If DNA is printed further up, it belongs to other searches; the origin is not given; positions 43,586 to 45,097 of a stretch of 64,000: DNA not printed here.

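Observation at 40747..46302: Tightly coupled five-gene operon: PaaK-like ligase, unusual radical SAM, ThrC-like PLP enzyme, ureohydrolase, DRG-like GTPase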

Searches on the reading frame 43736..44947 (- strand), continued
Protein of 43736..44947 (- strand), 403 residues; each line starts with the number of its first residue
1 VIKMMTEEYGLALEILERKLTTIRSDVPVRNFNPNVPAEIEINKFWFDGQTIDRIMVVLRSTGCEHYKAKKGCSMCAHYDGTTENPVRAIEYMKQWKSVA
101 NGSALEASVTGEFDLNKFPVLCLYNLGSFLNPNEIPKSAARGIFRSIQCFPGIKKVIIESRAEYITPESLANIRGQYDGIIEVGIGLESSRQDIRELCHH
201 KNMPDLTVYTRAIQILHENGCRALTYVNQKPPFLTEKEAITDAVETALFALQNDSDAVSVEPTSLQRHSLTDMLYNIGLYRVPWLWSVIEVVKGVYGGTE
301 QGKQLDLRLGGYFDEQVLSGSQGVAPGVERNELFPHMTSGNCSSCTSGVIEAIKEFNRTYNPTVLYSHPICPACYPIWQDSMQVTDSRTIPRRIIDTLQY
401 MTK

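Call 27: search_solved_structures(query=A1, max_evalue=0.01)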
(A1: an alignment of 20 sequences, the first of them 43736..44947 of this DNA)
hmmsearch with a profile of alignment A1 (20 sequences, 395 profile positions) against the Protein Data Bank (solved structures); distinct sequences matched with E-value up to 0.01: 1.
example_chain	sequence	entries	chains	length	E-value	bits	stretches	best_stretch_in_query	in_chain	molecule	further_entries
6p78_A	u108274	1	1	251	0.00015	24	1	110-201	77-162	Queuine lyase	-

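Call 31: search_protein_families(library=ncbifam, proteins=[L024:14463-16139:+, L024:17560-19458:+, L024:12239-13549:+, L024:16184-17443:+, L014:12223-13188:+, L014:11173-12213:+, L014:6824-8005:+, L003:7344-8648:+, L001:7257-8699:+, L031:7447-8604:+], max_evalue=0.00001)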
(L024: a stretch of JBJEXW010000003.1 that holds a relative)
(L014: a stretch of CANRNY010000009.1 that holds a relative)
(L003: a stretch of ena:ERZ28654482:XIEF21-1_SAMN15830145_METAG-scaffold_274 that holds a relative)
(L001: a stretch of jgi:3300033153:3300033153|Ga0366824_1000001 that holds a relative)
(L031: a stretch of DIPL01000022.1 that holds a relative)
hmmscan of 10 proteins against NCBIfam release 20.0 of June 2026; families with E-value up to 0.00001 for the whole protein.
L024:14463-16139:+ (558 aa): 185 families (the best 25 are shown)
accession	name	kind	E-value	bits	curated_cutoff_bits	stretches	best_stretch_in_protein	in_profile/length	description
NF000355.4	ribo_prot_ABC_F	equivalog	3.1e-139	465.1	380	2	4-519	3-499/499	ribosomal protection-like ABC-F family protein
NF008358.0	PRK11147.1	equivalog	1.8e-113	380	936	2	4-509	4-500/635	ABC transporter ATP-binding protein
NF008775.0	PRK11819.1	equivalog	8.6e-109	364.6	599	1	12-556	15-551/556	energy-dependent translational throttle protein EttA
TIGR03719.1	ABC_ABC_ChvD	subfamily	1.8e-107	360.3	806.75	1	14-555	15-548/552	energy-dependent translational throttle protein EttA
NF050005.1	ABC_ATPase_Uup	equivalog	1.3e-105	354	900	1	4-545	4-537/636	ATP-binding cassette ATPase Uup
NF000170.2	ABCF_Vga_all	exception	3.5e-104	349.2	725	2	257-540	195-474/521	Vga family ABC-F type ribosomal protection protein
NF000168.2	ABCF_Msr_all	exception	3.8e-101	339.1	680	4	287-523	249-482/487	Msr family ABC-F type ribosomal protection protein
NF011646.0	PRK15064.1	equivalog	4.3e-98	329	762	1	7-536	5-525/530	ABC-F family ATPase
NF000169.2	ABCF_Sal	exception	2.4e-94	316.9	725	3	117-500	82-482/542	Sal family ABC-F type ribosomal protection protein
NF000171.1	ABCF_producer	exception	5.5e-90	302.3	800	1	4-524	4-539/541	TlrC/CarA/OleB/SrmB family ABC-F type ribosomal protection protein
NF000514.1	ABCF_OptrA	exception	1.8e-89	300.8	1450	1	8-531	25-547/655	ABC-F type ribosomal protection protein OptrA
NF043038.1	ABCF_CplR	exception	5.8e-88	295.9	780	3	286-547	238-497/544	ABC-F type ribosomal protection protein CplR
NF007921.0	PRK10636.1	equivalog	2.4e-80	270.6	917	1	6-539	4-520/638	ABC transporter ATP-binding protein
NF000167.2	ABCF_Lsa_all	exception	2.4e-78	264.3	750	4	335-540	6-207/492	Lsa family ABC-F type ribosomal protection protein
NF000166.1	ABCF_CarA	exception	4.4e-72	243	1050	2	5-266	7-275/556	ABC-F type ribosomal protection protein Car(A)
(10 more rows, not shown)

L024:17560-19458:+ (632 aa): 184 families (the best 25 are shown)
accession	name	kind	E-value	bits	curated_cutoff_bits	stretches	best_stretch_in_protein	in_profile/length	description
NF000514.1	ABCF_OptrA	exception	1.8e-205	684.1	1450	1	1-629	19-651/655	ABC-F type ribosomal protection protein OptrA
NF000355.4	ribo_prot_ABC_F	equivalog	1.2e-141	473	380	3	1-291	1-244/499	ribosomal protection-like ABC-F family protein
NF008775.0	PRK11819.1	equivalog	2.6e-107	359.7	599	1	14-543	19-545/556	energy-dependent translational throttle protein EttA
TIGR03719.1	ABC_ABC_ChvD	subfamily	1.1e-105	354.4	806.75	1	14-541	17-541/552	energy-dependent translational throttle protein EttA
NF050005.1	ABC_ATPase_Uup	equivalog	1.1e-104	351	900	1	4-627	5-633/636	ATP-binding cassette ATPase Uup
NF000168.2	ABCF_Msr_all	exception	1.6e-102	343.6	680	5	294-518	262-482/487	Msr family ABC-F type ribosomal protection protein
NF007921.0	PRK10636.1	equivalog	1.2e-100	337.6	917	1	17-592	16-588/638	ABC transporter ATP-binding protein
NF011646.0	PRK15064.1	equivalog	1.5e-97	327.3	762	1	11-534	10-528/530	ABC-F family ATPase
NF008358.0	PRK11147.1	equivalog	4.4e-96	322.5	936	1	5-628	6-630/635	ABC transporter ATP-binding protein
NF000170.2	ABCF_Vga_all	exception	3.5e-93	312.9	725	4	295-565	238-505/521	Vga family ABC-F type ribosomal protection protein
NF000169.2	ABCF_Sal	exception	1.8e-91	307.4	725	3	79-544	47-531/542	Sal family ABC-F type ribosomal protection protein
NF043038.1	ABCF_CplR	exception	9.9e-81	272.1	780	3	296-549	254-503/544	ABC-F type ribosomal protection protein CplR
NF000171.1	ABCF_producer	exception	1.9e-78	264.3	800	2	12-442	13-462/541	TlrC/CarA/OleB/SrmB family ABC-F type ribosomal protection protein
NF000167.2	ABCF_Lsa_all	exception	4.2e-65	220.6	750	3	330-610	4-278/492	Lsa family ABC-F type ribosomal protection protein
NF000166.1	ABCF_CarA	exception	6.1e-60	202.9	1050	2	12-276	15-285/556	ABC-F type ribosomal protection protein Car(A)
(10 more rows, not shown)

L024:12239-13549:+ (436 aa): 51 families (the best 25 are shown)
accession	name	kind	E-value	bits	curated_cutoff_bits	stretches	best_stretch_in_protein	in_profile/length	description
NF041364.1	GntC_guanitoxin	equivalog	5e-31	107.9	415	1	72-431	25-355/356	guanitoxin biosynthesis PLP-dependent (S)-gamma-hydroxy-L-arginine cyclodehydratase GntC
TIGR01265.1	tyr_nico_aTase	subfamily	3.1e-24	85.7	292.45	1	78-432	68-398/403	tyrosine/nicotianamine family aminotransferase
NF004770.0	PRK06108.1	subfamily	4.6e-23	81.7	422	1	79-434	69-393/396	pyridoxal phosphate-dependent aminotransferase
NF005601.0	PRK07337.1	equivalog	4.2e-22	78.8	496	1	79-434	68-393/394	pyridoxal phosphate-dependent aminotransferase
NF005334.0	PRK06855.1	equivalog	1.1e-20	74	443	1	72-271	62-255/434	pyridoxal phosphate-dependent aminotransferase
NF006230.0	PRK08363.1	equivalog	1.5e-20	73.4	534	1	79-321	66-294/398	alanine aminotransferase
NF041091.1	asp_aminotase_Arch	equivalog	1.6e-19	70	550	1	79-273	60-246/376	aspartate aminotransferase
NF005744.0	PRK07568.1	subfamily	1.5e-18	66.8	389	1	78-288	61-264/398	pyridoxal phosphate-dependent aminotransferase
TIGR01264.1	tyr_amTase_E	equivalog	1.6e-18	66.8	474.25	1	78-431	68-397/403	tyrosine transaminase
NF005817.0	PRK07683.1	equivalog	2.7e-18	65.8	575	1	105-432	87-380/387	aminotransferase A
NF005816.0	PRK07682.1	equivalog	1.3e-17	63.5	620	1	105-270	89-246/390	aminotransferase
NF006756.0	PRK09276.1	subfamily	8.8e-17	61.1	507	1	79-432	65-385/387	LL-diaminopimelate aminotransferase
NF005305.0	PRK06836.1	equivalog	1.5e-16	60.6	376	1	59-327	51-311/396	pyridoxal phosphate-dependent aminotransferase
NF005732.0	PRK07550.1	equivalog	3.3e-16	59.3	366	1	76-270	63-250/389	aminotransferase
NF006514.0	PRK08960.1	equivalog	1.1e-15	57.3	554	1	82-282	68-256/388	pyridoxal phosphate-dependent aminotransferase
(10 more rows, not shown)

L024:16184-17443:+ (419 aa): 5 families
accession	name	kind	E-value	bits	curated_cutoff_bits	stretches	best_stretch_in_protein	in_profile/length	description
TIGR03099.1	dCO2ase_PEP1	hypoth_equivalog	4.5e-75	253.2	478.45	1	38-417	24-397/398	pyridoxal-dependent decarboxylase, exosortase A system-associated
TIGR01048.1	lysA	equivalog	2.7e-63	213.9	297.9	1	41-404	27-382/417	diaminopimelate decarboxylase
NF006515.0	PRK08961.1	equivalog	3.3e-39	134.6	802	1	37-406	501-848/861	bifunctional aspartate kinase/diaminopimelate decarboxylase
NF052544.1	OrLyDeCDokD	equivalog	1.2e-22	80.1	700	1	41-285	44-285/461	ornithine/lysine decarboxylase DokD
NF041039.1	FslC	exception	1.7e-14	53.4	500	1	40-402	29-389/418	rhizoferrin biosystnesis N-citrylornithine decarboxylase FslC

L014:12223-13188:+ (321 aa): 4 families
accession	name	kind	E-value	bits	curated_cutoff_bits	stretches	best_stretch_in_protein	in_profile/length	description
NF005096.0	PRK06524.1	equivalog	4.5e-13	48.1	684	1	96-282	130-328/493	biotin carboxylase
NF040722.1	MfnD_Meth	equivalog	5e-10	39.3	400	1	170-292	153-272/288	tyramine--L-glutamate ligase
NF047900.1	AspMetLigLdmS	equivalog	6e-06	25.3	475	1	152-297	172-315/383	L-aspartate--L-methionine ligase LdmS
NF009405.0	PRK12767.1-4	equivalog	8.7e-06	24.9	390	0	98-279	102-268/320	carbamoyl phosphate synthase-like protein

L014:11173-12213:+ (346 aa): 4 families
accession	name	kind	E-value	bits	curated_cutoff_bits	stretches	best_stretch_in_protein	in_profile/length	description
NF045502.1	variant_rSAM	domain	1.5e-38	132.7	125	1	5-329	5-357/357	radical SAM protein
TIGR04043.1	rSAM_MSMEG_0568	hypoth_equivalog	5.9e-12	45.2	303.7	1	213-307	208-303/354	MSMEG_0568 family radical SAM protein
TIGR03960.1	rSAM_fuse_unch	hypoth_equivalog_domain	5.1e-06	25.3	462.3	1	95-196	234-335/605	TIGR03960 family B12-binding radical SAM protein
NF053743.1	LipS2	equivalog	7.4e-06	25.6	270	0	210-295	115-196/292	LipS2 family lipoyl synthase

L014:6824-8005:+ (393 aa): 33 families (the best 25 are shown)
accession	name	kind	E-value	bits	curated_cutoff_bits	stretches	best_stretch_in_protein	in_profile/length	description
NF005710.0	PRK07522.1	subfamily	1.4e-43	149.6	412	1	10-371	4-387/391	acetylornithine deacetylase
NF003474.0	PRK05111.1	equivalog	4.2e-39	134.5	460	1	38-372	35-380/383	acetylornithine deacetylase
TIGR01892.1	AcOrn-deacetyl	equivalog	2.4e-38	132.1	297.7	1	20-359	3-355/365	acetylornithine deacetylase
NF006365.0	PRK08588.1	subfamily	4.4e-28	98.7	289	1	36-374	27-382/383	succinyl-diaminopimelate desuccinylase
TIGR01910.1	DapE-ArgE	subfamily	2.4e-27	96.1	217.6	1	21-359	5-368/373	ArgE/DapE family deacylase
NF009557.0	PRK13009.1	equivalog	5e-24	85.2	284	1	39-373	26-375/377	succinyl-diaminopimelate desuccinylase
TIGR01900.1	dapE-gram_pos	equivalog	1.1e-20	73.8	304.2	1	21-369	10-350/351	succinyl-diaminopimelate desuccinylase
NF006402.0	PRK08651.1-5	equivalog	1.3e-20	73.8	369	1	74-342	57-332/369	succinyl-diaminopimelate desuccinylase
NF009555.0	PRK13004.1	equivalog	3.9e-20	72.1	321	1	9-257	10-262/399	YgeY family selenium metabolism-linked hydrolase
NF005602.0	PRK07338.1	equivalog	3e-18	65.6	357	1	74-279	92-300/409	hydrolase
TIGR01246.1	dapE_proteo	equivalog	3.9e-18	65.6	361.8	1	75-272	54-270/370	succinyl-diaminopimelate desuccinylase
NF006399.0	PRK08651.1-2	equivalog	3.2e-17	62.7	381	1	16-226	6-222/405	succinyl-diaminopimelate desuccinylase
NF001747.0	PRK00466.1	equivalog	5.6e-17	61.5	288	1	5-354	5-324/346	N-acetyl-lysine deacetylase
NF006404.0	PRK08652.1-2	equivalog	1.4e-15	57.1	348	1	33-351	18-307/332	acetylornithine deacetylase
NF006400.0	PRK08651.1-3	equivalog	8.4e-15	54.4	374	1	74-223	81-237/410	succinyl-diaminopimelate desuccinylase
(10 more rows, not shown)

L003:7344-8648:+ (434 aa): 0 families

L001:7257-8699:+ (480 aa): 19 families
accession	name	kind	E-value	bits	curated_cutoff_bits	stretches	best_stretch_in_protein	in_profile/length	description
TIGR02026.1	BchE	equivalog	5e-50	170.8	481.35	1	55-464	11-419/497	magnesium-protoporphyrin IX monomethyl ester anaerobic oxidative cyclase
TIGR03471.1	HpnJ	equivalog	8.6e-45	153.5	577.6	1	117-431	73-390/472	hopanoid biosynthesis associated radical SAM protein HpnJ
NF050148.1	rSAM_ApyD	equivalog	1.1e-42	146.3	750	1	114-427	76-392/645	RiPP biosynthesis radical SAM protein ApyD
TIGR04013.1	B12_SAM_MJ_1487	hypoth_equivalog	1.8e-31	109.4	251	2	106-283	36-199/382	TIGR04013 family B12-binding domain/radical SAM domain-containing protein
TIGR04479.1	bcpD_PhpK_rSAM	subfamily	8.3e-31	106.9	600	1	73-434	76-437/504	PhpK family radical SAM P-methyltransferase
TIGR04367.1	HpnR_B12_rSAM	equivalog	1.4e-27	96.4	650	1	78-443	31-385/490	hopanoid C-3 methylase HpnR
NF038361.1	rSAM_Sden_1168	equivalog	4.1e-26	91.7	575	1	105-428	133-473/560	Sden_1168 family B12-binding radical SAM P-methyltransferase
NF033712.0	B12_rSAM_KedN5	subfamily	5.5e-24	84.3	700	1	109-436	59-400/624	KedN5 family methylcobalamin-dependent radical SAM C-methyltransferase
TIGR04014.1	B12_SAM_MJ_0865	equivalog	8.7e-22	77.5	360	1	103-426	29-356/434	methyl-coenzyme M reductase glutamine C-methyltransferase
NF033070.1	rSAM_AprD4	equivalog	2.7e-21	76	500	1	239-462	200-421/456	AprD4 family radical SAM diol-dehydratase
TIGR04295.1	B12_rSAM_oligo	hypoth_equivalog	1.9e-20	73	400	1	130-427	92-383/422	TIGR04295 family B12-binding domain-containing radical SAM protein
TIGR04072.2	rSAM_ladder_B12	equivalog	6.2e-20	71.2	360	1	122-403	76-350/443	lipid biosynthesis B12-binding/radical SAM protein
TIGR04385.1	B12_rSAM_cofa1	equivalog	1.6e-19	70.5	450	1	136-399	94-361/438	B12 lower ligand biosynthesis radical SAM protein BzaD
TIGR03975.1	rSAM_ocin_1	subfamily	8.7e-19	67.4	281.85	1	102-390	118-418/606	RiPP maturation radical SAM C-methyltransferase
NF040542.1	rSAM_RCCLKC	equivalog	2.7e-17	63.1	450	1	107-378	45-326/423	arsinothricin biosynthesis radical SAM protein ArsL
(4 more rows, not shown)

L031:7447-8604:+ (385 aa): 22 families
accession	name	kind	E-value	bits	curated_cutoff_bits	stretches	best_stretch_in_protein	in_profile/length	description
TIGR03977.1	rSAM_pair_HxsC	equivalog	5.7e-16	58.3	267.9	1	38-292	28-272/292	His-Xaa-Ser system radical SAM maturase HxsC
TIGR04053.2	TIGR04053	equivalog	3.3e-15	56.2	395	1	41-273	14-232/366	TIGR04053 family radical SAM/SPASM domain-containing protein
TIGR04545.1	rSAM_ahbD_hemeb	equivalog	3.7e-15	56.2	500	2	39-257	4-207/339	heme b synthase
TIGR04055.1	rSAM_NirJ2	equivalog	5.3e-14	52.5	500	1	40-360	5-304/326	putative heme d1 biosynthesis radical SAM protein NirJ2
TIGR04340.1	rSAM_ACGX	hypoth_equivalog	5.9e-13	48.7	400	1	37-375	5-335/341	radical SAM/SPASM domain protein, ACGX system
TIGR04251.1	SCM_rSAM_ScmF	equivalog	1.2e-12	47.9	400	1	33-361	2-322/353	SynChlorMet cassette radical SAM/SPASM protein ScmF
TIGR04054.1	rSAM_NirJ1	equivalog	2.7e-12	46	650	1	38-358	39-360/387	putative heme d1 biosynthesis radical SAM protein NirJ1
TIGR04082.1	rSAM_for_selen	equivalog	8.5e-11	41.3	350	1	29-369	193-507/516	thio(seleno)oxazole modification radical SAM maturase SbtM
NF045574.1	sacti_mat_StsB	exception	3.6e-10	39.3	625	1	32-176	93-226/466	StsB family radical SAM/SPASM domain sactipeptide maturase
TIGR04546.1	rSAM_ahbC_deAc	equivalog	7.5e-10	38.1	650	1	39-204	43-195/390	12,18-didecarboxysiroheme deacetylase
TIGR04133.1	rSAM_w_lipo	hypoth_equivalog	8.5e-10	38.1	425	1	145-362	128-333/350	TIGR04133 family radical SAM/SPASM protein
TIGR04051.1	rSAM_NirJ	equivalog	1e-09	37.8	515.45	1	42-230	9-181/354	heme d1 biosynthesis radical SAM protein NirJ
NF038283.1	viperin_w_prok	equivalog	2e-09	37.1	180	1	36-192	3-158/281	viperin family antiviral radical SAM protein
TIGR02109.1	PQQ_syn_pqqE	equivalog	6.5e-09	35.2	381.35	1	40-360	12-312/358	pyrroloquinoline quinone biosynthesis protein PqqE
TIGR04317.1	W_rSAM_matur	equivalog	7e-09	35.2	380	1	34-253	3-212/349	tungsten cofactor oxidoreductase radical SAM maturase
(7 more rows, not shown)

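Call 56: search_protein_representatives(protein=window:43736-44947:-)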
Query: 403 residues. Proteins with E-value up to 0.001 (for the whole library): 1251; up to 1e-10: 790; up to 1e-30: 108. The best 150 are listed.
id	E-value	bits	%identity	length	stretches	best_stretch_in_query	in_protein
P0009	1.5e-168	577.2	64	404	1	2-399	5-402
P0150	1.3e-78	281.1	52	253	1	16-251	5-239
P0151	3.8e-69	249.9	45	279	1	123-400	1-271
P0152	1.6e-66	241.2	56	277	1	37-227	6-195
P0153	9.2e-66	238.7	51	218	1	181-398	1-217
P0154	3.2e-56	207.3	38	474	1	12-399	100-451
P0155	1.9e-54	201.5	37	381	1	12-401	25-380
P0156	5.4e-53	196.7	40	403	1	20-294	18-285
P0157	5.6e-52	193.4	39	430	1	18-297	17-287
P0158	8.3e-52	192.8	36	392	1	16-399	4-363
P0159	2.7e-51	191.1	35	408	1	11-401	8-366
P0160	2.1e-50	188.2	49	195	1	13-188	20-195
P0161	5.0e-49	183.6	38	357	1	34-395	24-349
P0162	1.6e-48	182.0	33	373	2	10-292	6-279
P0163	6.9e-48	179.9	40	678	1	44-384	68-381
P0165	7.3e-47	176.5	34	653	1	17-384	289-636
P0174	4.6e-44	167.3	40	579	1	34-361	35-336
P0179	9.5e-43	163.0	33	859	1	47-397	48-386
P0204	3.3e-37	144.7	39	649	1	10-295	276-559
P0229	3.9e-33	131.3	42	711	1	112-296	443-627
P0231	6.9e-33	130.5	37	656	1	45-295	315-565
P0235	1.8e-32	129.2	35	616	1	46-313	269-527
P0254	5.3e-31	124.3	32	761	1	55-312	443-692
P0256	7.5e-31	123.8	36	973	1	46-294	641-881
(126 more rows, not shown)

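Call 57: predict_structure(alignment_id=A1)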
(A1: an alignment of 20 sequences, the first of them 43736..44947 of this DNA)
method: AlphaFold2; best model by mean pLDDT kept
length: 403 residues; sequences in the alignment: 20
mean_pLDDT: 86.9   pTM: 0.90
mean pLDDT of the five models: 86.9, 86.2, 86.1, 85.9, 85.2
residues with pLDDT >= 90: 256; 70-90: 96; 50-70: 32; < 50: 19
segments of 3 or more residues with pLDDT < 50: 1-3, 320-333
pLDDT, mean of each block of 10 residues (from residue 1): 71 93 79 81 89 91 73 71 75 94 75 89 89 93 97 97 96 96 96 95 94 98 96 96 98 97 84 91 92 95 88 62 36 59 87 91 94 94 96 94 61
secondary structure, 60 per line:
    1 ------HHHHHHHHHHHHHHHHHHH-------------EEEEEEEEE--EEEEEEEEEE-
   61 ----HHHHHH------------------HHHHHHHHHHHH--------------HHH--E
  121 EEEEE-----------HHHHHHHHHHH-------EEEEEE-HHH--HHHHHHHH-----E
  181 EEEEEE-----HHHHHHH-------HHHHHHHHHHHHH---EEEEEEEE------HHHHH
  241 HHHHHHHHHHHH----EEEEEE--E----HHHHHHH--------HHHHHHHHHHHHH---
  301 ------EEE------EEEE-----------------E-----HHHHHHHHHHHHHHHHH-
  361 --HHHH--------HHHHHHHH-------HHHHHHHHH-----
elements in order: H7-25 E39-47 E50-59 H65-70 H89-100 E120-125 H137-147 E155-160 H167-174 E180-186 H192-198 H206-218 E222-229 H236-252 E257-262 H270-276 H285-297 E307-309 E316-319 H343-359 H363-366 H375-382 H390-398

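Call 60: fold_search(model_id=the predicted structure, library=pdb)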
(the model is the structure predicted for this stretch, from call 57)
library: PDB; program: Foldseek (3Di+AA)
matches with E <= 10: 1457; with E <= 0.001: 60
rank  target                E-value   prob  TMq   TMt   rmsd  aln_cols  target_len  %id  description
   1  8ptx_C                4.0e-08  1.00  0.45  0.35  18.4       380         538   13  Cryo-EM structure of human Elp123 in complex with tRNA, acetyl-CoA, 5'-deoxyadenosine and methionine (released 2024-04-17)
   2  8asw_C                1.1e-07  1.00  0.49  0.39  19.2       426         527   13  Cryo-EM structure of yeast Elp123 in complex with alanine tRNA (released 2022-12-07)
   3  6qk7_C                2.4e-07  1.00  0.44  0.41   6.3       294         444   15  Elongator catalytic subcomplex Elp123 lobe (released 2019-07-17)
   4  6iad                  1.1e-06  1.00  0.38  0.36   6.8       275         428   12  Apo crystal structure of archaeal Methanocaldococcus infernus Elp3 (del1-54) (released 2019-02-20)
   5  8avg_C                1.2e-06  1.00  0.46  0.43   6.8       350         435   13  Cryo-EM structure of mouse Elp123 with bound SAM (released 2022-12-07)
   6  6p78                  1.3e-06  1.00  0.38  0.62   4.3       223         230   21  queuine lyase from Clostridium spiroforme bound to SAM and queuine (released 2019-09-18)
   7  3cix                  1.6e-06  1.00  0.43  0.49  13.6       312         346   12  X-RAY structure of the [FeFe]-hydrogenase maturase HydE from thermotoga maritima in complex with thiocyanate (released 2008-04-08)
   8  2a5h_B                2.3e-06  1.00  0.42  0.41  14.3       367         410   12  2.1 Angstrom X-ray crystal structure of lysine-2,3-aminomutase from Clostridium subterminale SB4, with Michaelis analo (released 2005-10-04)
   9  3iiz                  2.3e-06  1.00  0.44  0.50  14.7       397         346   12  X-ray structure of the FeFe-hydrogenase maturase HydE from T. maritima in complex with S-adenosyl-L-methionine (released 2009-09-22)
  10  8asv_C                2.6e-06  1.00  0.48  0.43   7.6       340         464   14  Cryo-EM structure of yeast Elongator complex (released 2022-12-07)
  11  5ff2                  3.4e-06  1.00  0.43  0.49  14.8       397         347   12  HydE from T. maritima in complex with (2R,4R)-TDA (released 2016-04-06)
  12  3t7v                  3.9e-06  1.00  0.40  0.47  11.0       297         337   13  Crystal structure of methylornithine synthase (PylB) (released 2011-11-30)
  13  6ia8                  4.4e-06  1.00  0.39  0.37   6.9       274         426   12  Apo crystal structure of archaeal Methanocaldococcus infernus Elp3 (del1-19) (released 2019-02-20)
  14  6wtf_B                5.2e-06  1.00  0.38  0.30   6.6       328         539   11  Structure of radical S-adenosylmethionine methyltransferase, TsrM, from Kitasatospora setae with tryptophan substrate  (released 2020-12-23)
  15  3ciw                  6.2e-06  1.00  0.42  0.48  13.3       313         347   14  X-RAY structure of the [FeFe]-hydrogenase maturase HydE from thermotoga maritima (released 2008-04-08)
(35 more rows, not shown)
